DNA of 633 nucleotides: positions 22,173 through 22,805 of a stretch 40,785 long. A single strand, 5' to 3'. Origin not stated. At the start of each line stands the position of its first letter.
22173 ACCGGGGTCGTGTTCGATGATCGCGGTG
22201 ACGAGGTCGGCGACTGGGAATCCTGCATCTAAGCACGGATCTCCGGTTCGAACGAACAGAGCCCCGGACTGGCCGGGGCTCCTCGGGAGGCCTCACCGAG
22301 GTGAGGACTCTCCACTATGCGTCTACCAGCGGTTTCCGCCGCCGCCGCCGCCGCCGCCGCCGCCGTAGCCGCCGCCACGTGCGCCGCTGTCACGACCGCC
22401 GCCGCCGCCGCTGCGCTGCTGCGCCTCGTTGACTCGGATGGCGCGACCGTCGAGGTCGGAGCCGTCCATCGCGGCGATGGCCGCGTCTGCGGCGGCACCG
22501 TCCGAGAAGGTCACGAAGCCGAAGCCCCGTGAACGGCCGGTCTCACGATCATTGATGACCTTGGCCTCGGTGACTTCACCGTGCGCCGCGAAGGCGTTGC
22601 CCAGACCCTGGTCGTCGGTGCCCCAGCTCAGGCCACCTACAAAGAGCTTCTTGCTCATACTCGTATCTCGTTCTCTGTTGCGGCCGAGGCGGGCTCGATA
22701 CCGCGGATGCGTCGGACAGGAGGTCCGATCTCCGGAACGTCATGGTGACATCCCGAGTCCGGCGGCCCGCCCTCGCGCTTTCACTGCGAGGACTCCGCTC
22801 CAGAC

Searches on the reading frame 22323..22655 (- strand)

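Call 23: search_protein_families(library=pfam, proteins=[window:22323-22655:-], max_evalue=0.01)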
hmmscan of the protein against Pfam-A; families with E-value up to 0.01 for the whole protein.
window:22323-22655:- (110 aa): 2 families
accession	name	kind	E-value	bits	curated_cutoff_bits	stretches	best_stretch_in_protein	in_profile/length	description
PF00076.28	RRM_1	-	2e-20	72.9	20.7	1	4-74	1-70/70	RNA recognition motif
PF16367.11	RRM_7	-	0.00033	21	27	1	1-61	1-67/94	RNA recognition motif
